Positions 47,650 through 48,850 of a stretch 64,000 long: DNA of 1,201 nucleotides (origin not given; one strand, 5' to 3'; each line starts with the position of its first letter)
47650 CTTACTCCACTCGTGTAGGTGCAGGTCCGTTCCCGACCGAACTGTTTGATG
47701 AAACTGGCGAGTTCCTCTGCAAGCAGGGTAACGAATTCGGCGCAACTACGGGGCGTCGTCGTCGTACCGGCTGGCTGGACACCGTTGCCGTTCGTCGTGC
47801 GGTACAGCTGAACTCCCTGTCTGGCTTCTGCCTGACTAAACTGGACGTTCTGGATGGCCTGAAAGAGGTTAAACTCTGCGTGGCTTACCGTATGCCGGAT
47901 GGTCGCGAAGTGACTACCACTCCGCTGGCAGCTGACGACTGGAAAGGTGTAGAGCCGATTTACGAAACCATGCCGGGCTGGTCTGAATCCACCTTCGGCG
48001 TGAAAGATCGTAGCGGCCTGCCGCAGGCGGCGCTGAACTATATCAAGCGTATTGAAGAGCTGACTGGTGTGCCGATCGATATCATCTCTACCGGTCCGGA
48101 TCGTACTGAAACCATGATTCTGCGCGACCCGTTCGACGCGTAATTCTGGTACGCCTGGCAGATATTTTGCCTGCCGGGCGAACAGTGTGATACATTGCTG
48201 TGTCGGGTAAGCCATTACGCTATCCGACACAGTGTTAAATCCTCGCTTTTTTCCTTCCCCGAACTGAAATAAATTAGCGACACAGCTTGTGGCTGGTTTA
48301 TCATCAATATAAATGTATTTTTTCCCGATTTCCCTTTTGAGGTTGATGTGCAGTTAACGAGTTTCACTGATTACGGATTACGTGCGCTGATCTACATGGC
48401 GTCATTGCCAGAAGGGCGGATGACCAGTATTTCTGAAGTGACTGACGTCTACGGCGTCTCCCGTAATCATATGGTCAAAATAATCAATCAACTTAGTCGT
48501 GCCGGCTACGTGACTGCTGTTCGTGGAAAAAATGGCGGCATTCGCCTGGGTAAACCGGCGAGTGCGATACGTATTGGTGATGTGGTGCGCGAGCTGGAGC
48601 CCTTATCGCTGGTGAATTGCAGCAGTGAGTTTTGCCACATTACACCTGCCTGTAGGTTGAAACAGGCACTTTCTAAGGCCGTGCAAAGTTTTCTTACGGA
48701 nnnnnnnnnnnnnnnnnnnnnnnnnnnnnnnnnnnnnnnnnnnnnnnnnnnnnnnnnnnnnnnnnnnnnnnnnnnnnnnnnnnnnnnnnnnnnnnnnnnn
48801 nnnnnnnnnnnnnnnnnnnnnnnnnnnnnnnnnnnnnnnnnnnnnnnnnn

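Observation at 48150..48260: Structured element in the purA-nsrR spacer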

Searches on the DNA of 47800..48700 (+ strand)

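Call 5: search_rna_families(source=window, start=47800, end=48700, threshold=evalue, max_evalue=10)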
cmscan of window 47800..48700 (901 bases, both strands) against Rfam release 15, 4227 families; matches with E-value up to 10: 1.
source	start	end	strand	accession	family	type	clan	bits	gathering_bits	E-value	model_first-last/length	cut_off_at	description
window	48155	48324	+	RF00077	SraB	Gene; sRNA;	-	16.9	130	1.1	1-169/169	no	SraB RNA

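Call 7: search_dna_similar(query=window:48100-48400:+, collection=ecoli_genomes, mode=near, max_rows=12, rows=spread)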
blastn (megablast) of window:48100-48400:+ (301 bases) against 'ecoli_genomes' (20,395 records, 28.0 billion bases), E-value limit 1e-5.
Records with a match: 5426; places in all: 5429; records where one place covers at least 80% of the query: 5426.
Genomes with a match: 5426 of 5426; with a place that covers at least 80% of the query: 5426. Places per genome that has any: lowest 1, median 1, highest 2. On chromosomes: 5427 places; on plasmids: 2.
Best place of each record, by identity: >=99% 4675; 95-99% 748; 90-95% 3.
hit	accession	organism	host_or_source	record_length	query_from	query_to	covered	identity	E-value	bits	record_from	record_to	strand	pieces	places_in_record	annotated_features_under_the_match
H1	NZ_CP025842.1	Escherichia coli strain 720632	Homo sapiens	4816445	1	301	100%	100.0%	2e-155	556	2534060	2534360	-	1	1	nsrR: nitric oxide-sensing transcriptional repressor NsrR | purA: adenylosuccinate synthase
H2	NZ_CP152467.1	Escherichia coli strain Sel(aux star)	not applicable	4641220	1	301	100%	100.0%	2e-155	556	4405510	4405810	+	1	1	nsrR: nitric oxide-sensing transcriptional repressor NsrR | purA: adenylosuccinate synthase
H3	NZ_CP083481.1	Escherichia coli strain elppa9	Homo sapiens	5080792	1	301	100%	99.7%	8e-154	551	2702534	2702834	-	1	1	nsrR: nitric oxide-sensing transcriptional repressor NsrR | purA: adenylosuccinate synthase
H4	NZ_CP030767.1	Escherichia coli strain 2017C-4109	missing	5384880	1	301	100%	99.3%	4e-152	545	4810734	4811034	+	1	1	nsrR: nitric oxide-sensing transcriptional repressor NsrR | purA: adenylosuccinate synthase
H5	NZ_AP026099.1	Escherichia coli strain 61_150228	Homo sapiens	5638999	1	301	100%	99.3%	4e-152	545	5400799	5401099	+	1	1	nsrR: nitric oxide-sensing transcriptional repressor NsrR | purA: adenylosuccinate synthase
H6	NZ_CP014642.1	Escherichia coli strain BLK16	Engineered variant of Escherichia coli ...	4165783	1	301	100%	99.0%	2e-150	540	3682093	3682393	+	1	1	nsrR: nitric oxide-sensing transcriptional repressor NsrR | purA: adenylosuccinate synthase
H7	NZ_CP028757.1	Escherichia coli strain A17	Otter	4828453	1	301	100%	99.0%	2e-150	540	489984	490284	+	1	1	nsrR: nitric oxide-sensing transcriptional repressor NsrR | purA: adenylosuccinate synthase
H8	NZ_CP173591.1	Escherichia coli strain 98193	Homo sapiens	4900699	1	301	100%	99.0%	2e-150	540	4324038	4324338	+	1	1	nsrR: nitric oxide-sensing transcriptional repressor NsrR | purA: adenylosuccinate synthase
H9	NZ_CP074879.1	Escherichia coli strain 2010C_5028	Homo sapiens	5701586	1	301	100%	99.0%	2e-150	540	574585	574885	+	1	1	nsrR: nitric oxide-sensing transcriptional repressor NsrR | purA: adenylosuccinate synthase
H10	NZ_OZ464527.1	Escherichia coli strain ECL27977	Ovis aries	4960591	1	301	100%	99.0%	2e-150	540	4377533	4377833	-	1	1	nsrR: nitric oxide-sensing transcriptional repressor NsrR | purA: adenylosuccinate synthase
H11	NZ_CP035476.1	Escherichia coli strain U12A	Homo sapiens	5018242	1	301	100%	98.3%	4e-147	529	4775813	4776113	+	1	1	nsrR: nitric oxide-sensing transcriptional repressor NsrR | purA: adenylosuccinate synthase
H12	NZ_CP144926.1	Escherichia coli strain SCPM-O-B-7615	raw milk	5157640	1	301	100%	92.5%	1e-117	431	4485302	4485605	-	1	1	nsrR: nitric oxide-sensing transcriptional repressor NsrR | purA: adenylosuccinate synthase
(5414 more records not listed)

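Call 10: get_annotated_region(hit=H2, flank=2500)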
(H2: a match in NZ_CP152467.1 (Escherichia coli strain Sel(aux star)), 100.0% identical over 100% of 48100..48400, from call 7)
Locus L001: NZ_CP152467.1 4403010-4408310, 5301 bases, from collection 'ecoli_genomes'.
description: Escherichia coli strain Sel(aux star) chromosome, complete genome
organism: Escherichia coli strain Sel(aux star) (NCBI taxid 562)
replicon: chromosome; assembly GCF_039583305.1
host: not applicable; source: -; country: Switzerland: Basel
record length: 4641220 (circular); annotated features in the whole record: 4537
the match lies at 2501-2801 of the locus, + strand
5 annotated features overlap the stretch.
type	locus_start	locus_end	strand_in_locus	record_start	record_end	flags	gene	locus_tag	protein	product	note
CDS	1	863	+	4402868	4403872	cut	hflC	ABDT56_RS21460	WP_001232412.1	protease modulator HflC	-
CDS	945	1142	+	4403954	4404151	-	yjeT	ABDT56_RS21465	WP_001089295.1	DUF2065 domain-containing protein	-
CDS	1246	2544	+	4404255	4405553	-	purA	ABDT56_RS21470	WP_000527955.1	adenylosuccinate synthase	-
CDS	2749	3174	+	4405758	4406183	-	nsrR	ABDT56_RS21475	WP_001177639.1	nitric oxide-sensing transcriptional repressor NsrR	-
CDS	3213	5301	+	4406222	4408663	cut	rnr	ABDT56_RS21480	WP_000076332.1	ribonuclease R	-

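Call 29: search_dna_similar(query=window:48144-48262:+, collection=ecoli_genomes, mode=near, max_rows=40, rows=spread)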
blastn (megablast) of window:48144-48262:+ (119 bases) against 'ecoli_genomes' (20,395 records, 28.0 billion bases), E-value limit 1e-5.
Records with a match: 5426; places in all: 5429; records where one place covers at least 80% of the query: 5426.
Genomes with a match: 5426 of 5426; with a place that covers at least 80% of the query: 5426. Places per genome that has any: lowest 1, median 1, highest 2. On chromosomes: 5427 places; on plasmids: 2.
Best place of each record, by identity: >=99% 1764; 95-99% 3658; 90-95% 1; 80-90% 3.
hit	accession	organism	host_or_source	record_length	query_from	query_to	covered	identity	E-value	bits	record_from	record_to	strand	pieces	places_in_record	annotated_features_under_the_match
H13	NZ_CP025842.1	Escherichia coli strain 720632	Homo sapiens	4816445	1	119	100%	100.0%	8e-55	220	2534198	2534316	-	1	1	none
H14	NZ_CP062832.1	Escherichia coli strain Res13-Lact-PER04-33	Sus scrofa domesticus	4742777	1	119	100%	100.0%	8e-55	220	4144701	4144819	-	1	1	none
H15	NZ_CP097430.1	Escherichia coli strain C288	Homo sapiens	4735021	1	119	100%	100.0%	8e-55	220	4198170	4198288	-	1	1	none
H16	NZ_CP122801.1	Escherichia coli strain ETEC1734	Sus scrofa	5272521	1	119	100%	100.0%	8e-55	220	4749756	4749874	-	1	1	none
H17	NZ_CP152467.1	Escherichia coli strain Sel(aux star)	not applicable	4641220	1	119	100%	100.0%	8e-55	220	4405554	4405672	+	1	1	none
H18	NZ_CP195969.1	Escherichia coli strain I3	Raw wastewater influent sample from the ...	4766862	1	119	100%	100.0%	8e-55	220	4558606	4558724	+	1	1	none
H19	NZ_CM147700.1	Escherichia coli strain 25-07233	Homo sapiens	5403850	1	119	100%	100.0%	8e-55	220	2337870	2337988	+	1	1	none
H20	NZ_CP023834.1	Escherichia coli strain 4/2-1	Homo sapiens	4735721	1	119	100%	99.2%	4e-53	215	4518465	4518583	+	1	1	none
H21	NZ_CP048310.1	Escherichia coli strain 32-4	environment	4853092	1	119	100%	99.2%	4e-53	215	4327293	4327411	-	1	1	none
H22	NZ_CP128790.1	Escherichia coli strain WL7562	Homo sapiens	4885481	1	119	100%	99.2%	4e-53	215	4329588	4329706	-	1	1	none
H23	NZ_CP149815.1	Escherichia coli strain EP91A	pig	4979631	1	119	100%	99.2%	4e-53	215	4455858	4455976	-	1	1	none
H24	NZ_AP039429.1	Escherichia coli strain EC332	Gallus gallus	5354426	1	119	100%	99.2%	4e-53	215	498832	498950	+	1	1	none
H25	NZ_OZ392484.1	Escherichia coli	Gallus gallus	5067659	1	119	100%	99.2%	4e-53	215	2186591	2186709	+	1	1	none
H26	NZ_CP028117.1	Escherichia coli O111 str. RM9322 strain RM9322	Creek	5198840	1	119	100%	98.3%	2e-51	209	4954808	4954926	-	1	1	none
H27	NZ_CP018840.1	Escherichia coli strain KSC64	porcine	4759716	1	119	100%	98.3%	2e-51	209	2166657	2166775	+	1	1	none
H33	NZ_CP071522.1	Escherichia coli strain UPEC129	Homo sapiens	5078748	1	119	100%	98.3%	2e-51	209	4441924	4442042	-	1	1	none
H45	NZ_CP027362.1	Escherichia coli strain 95-3192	missing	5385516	1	119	100%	97.5%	8e-50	204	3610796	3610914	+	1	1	none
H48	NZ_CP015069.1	Escherichia coli strain Ecol_743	Homo sapiens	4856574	1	119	100%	96.6%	4e-48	198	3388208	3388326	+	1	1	none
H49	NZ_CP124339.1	Escherichia coli strain AVS0713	wastewater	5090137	1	119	100%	96.6%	4e-48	198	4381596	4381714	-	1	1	none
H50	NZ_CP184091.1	Escherichia coli strain AZ184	Homo sapiens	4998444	1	119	100%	96.6%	4e-48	198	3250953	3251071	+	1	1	none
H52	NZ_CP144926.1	Escherichia coli strain SCPM-O-B-7615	raw milk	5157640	4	119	97%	89.7%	4e-33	148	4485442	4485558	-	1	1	none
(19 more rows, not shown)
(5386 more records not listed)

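Call 30: get_annotated_region(hit=H52, flank=150)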
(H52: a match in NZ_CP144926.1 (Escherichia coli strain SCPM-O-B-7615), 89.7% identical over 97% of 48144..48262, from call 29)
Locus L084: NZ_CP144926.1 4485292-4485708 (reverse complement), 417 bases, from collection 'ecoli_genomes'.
description: Escherichia coli strain SCPM-O-B-7615 chromosome, complete genome
organism: Escherichia coli strain SCPM-O-B-7615 (NCBI taxid 562)
replicon: chromosome; assembly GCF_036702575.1
host: -; source: raw milk; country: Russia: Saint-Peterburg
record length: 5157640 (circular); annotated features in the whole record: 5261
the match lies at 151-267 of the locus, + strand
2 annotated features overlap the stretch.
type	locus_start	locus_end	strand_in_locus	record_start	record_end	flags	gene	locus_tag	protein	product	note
CDS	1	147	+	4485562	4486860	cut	purA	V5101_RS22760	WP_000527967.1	adenylosuccinate synthase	-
CDS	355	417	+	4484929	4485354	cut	nsrR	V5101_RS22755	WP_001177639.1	nitric oxide-sensing transcriptional repressor NsrR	-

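Call 31: get_annotated_region(hit=H48, flank=150)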
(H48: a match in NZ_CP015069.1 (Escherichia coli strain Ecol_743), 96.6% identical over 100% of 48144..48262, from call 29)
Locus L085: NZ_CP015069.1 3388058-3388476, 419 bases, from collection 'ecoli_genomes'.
description: Escherichia coli strain Ecol_743 chromosome, complete genome
organism: Escherichia coli strain Ecol_743 (NCBI taxid 562)
replicon: chromosome; assembly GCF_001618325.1
host: Homo sapiens; source: missing; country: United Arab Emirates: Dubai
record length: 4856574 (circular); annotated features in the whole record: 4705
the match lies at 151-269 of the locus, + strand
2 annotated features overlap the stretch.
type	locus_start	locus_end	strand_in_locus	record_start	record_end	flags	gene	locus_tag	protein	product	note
CDS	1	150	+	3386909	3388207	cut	purA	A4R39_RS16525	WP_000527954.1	adenylosuccinate synthase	-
CDS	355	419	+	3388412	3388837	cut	nsrR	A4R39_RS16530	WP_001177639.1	nitric oxide-sensing transcriptional repressor NsrR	-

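Call 32: get_annotated_region(hit=H50, flank=150)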
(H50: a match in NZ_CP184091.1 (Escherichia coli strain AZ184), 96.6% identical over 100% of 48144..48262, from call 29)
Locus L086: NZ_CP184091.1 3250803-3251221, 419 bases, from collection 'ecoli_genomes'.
description: Escherichia coli strain AZ184 chromosome, complete genome
organism: Escherichia coli strain AZ184 (NCBI taxid 562)
replicon: chromosome; assembly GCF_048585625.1
host: Homo sapiens; source: missing; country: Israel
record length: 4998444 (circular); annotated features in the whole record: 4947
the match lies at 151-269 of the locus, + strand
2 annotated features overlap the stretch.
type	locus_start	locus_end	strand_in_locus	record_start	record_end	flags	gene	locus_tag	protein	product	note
CDS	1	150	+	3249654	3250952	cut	purA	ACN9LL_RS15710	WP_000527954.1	adenylosuccinate synthase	-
CDS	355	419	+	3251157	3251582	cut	nsrR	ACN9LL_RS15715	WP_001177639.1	nitric oxide-sensing transcriptional repressor NsrR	-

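Call 33: get_annotated_region(hit=H45, flank=150)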
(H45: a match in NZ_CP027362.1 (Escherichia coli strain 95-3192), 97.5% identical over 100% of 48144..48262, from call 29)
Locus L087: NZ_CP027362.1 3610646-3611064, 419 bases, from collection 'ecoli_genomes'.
description: Escherichia coli strain 95-3192 chromosome, complete genome
organism: Escherichia coli strain 95-3192 (NCBI taxid 562)
replicon: chromosome; assembly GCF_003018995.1
host: missing; source: missing; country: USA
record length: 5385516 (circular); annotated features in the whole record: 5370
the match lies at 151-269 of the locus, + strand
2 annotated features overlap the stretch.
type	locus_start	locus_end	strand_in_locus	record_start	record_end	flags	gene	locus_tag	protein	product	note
CDS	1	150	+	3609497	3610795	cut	purA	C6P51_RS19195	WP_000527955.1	adenylosuccinate synthase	-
CDS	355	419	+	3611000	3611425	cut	nsrR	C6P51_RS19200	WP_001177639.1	nitric oxide-sensing transcriptional repressor NsrR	-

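Call 34: get_annotated_region(hit=H33, flank=150)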
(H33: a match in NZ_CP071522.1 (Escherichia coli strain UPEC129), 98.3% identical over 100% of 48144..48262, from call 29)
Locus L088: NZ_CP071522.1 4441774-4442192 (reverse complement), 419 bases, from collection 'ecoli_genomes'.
description: Escherichia coli strain UPEC129 chromosome, complete genome
organism: Escherichia coli strain UPEC129 (NCBI taxid 562)
replicon: chromosome; assembly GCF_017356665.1
host: Homo sapiens; source: urine; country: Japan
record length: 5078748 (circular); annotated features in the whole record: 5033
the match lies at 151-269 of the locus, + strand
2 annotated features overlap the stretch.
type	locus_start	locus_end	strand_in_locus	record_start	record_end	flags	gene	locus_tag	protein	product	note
CDS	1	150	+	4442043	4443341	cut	purA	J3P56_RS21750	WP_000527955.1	adenylosuccinate synthase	-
CDS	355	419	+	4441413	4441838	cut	nsrR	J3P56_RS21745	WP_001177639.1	nitric oxide-sensing transcriptional repressor NsrR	-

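Call 35: get_annotated_region(hit=H26, flank=150)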
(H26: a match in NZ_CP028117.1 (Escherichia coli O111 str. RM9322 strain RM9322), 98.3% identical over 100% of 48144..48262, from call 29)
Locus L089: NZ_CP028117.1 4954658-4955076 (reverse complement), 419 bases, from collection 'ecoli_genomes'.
description: Escherichia coli O111 str. RM9322 chromosome, complete genome
organism: Escherichia coli O111 str. RM9322 strain RM9322 (NCBI taxid 1055542)
replicon: chromosome; assembly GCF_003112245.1
host: -; source: Creek; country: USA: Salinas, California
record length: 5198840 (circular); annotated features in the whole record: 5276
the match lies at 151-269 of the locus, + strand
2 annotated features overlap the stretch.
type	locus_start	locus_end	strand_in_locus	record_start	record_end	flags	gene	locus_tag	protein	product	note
CDS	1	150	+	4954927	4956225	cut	purA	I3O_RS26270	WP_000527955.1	adenylosuccinate synthase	-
CDS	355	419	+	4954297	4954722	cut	nsrR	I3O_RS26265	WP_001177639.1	nitric oxide-sensing transcriptional repressor NsrR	-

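Call 36: get_annotated_region(hit=H20, flank=150)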
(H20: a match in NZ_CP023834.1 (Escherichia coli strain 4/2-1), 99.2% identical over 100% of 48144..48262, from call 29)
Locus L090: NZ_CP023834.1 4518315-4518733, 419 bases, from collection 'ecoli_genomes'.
description: Escherichia coli strain 4/2-1 chromosome, complete genome
organism: Escherichia coli strain 4/2-1 (NCBI taxid 562)
replicon: chromosome; assembly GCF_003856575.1
host: Homo sapiens; source: feces; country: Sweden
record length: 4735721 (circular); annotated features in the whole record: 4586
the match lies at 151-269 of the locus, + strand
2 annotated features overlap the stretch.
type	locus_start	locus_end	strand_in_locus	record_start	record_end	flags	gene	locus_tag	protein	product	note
CDS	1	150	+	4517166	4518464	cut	purA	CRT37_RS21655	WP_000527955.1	adenylosuccinate synthase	-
CDS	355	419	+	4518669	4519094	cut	nsrR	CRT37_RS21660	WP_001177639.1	nitric oxide-sensing transcriptional repressor NsrR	-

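Call 37: get_annotated_region(hit=H49, flank=150)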
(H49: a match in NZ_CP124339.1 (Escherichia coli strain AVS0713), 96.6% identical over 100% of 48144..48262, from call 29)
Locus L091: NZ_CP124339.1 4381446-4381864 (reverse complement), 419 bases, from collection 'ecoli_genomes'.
description: Escherichia coli strain AVS0713 chromosome, complete genome
organism: Escherichia coli strain AVS0713 (NCBI taxid 562)
replicon: chromosome; assembly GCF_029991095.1
host: -; source: wastewater; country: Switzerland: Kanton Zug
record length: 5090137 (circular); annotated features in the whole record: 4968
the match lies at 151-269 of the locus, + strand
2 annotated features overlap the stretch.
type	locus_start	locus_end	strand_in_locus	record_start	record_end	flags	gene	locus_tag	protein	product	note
CDS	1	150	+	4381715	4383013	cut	purA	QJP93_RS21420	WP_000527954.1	adenylosuccinate synthase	-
CDS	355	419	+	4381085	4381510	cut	nsrR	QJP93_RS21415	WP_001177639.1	nitric oxide-sensing transcriptional repressor NsrR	-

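Call 61: search_with_rna_model(model_id=R1, source=window, start=48144, end=48347, filters=off, max_evalue=10, show_alignments=3)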
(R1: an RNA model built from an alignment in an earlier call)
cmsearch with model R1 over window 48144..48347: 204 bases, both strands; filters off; matches with E-value up to 10: 2.
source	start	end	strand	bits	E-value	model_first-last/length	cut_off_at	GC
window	48198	48232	+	7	0.02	1-41/41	no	0.54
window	48149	48176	-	-1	6.4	1-41/41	no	0.57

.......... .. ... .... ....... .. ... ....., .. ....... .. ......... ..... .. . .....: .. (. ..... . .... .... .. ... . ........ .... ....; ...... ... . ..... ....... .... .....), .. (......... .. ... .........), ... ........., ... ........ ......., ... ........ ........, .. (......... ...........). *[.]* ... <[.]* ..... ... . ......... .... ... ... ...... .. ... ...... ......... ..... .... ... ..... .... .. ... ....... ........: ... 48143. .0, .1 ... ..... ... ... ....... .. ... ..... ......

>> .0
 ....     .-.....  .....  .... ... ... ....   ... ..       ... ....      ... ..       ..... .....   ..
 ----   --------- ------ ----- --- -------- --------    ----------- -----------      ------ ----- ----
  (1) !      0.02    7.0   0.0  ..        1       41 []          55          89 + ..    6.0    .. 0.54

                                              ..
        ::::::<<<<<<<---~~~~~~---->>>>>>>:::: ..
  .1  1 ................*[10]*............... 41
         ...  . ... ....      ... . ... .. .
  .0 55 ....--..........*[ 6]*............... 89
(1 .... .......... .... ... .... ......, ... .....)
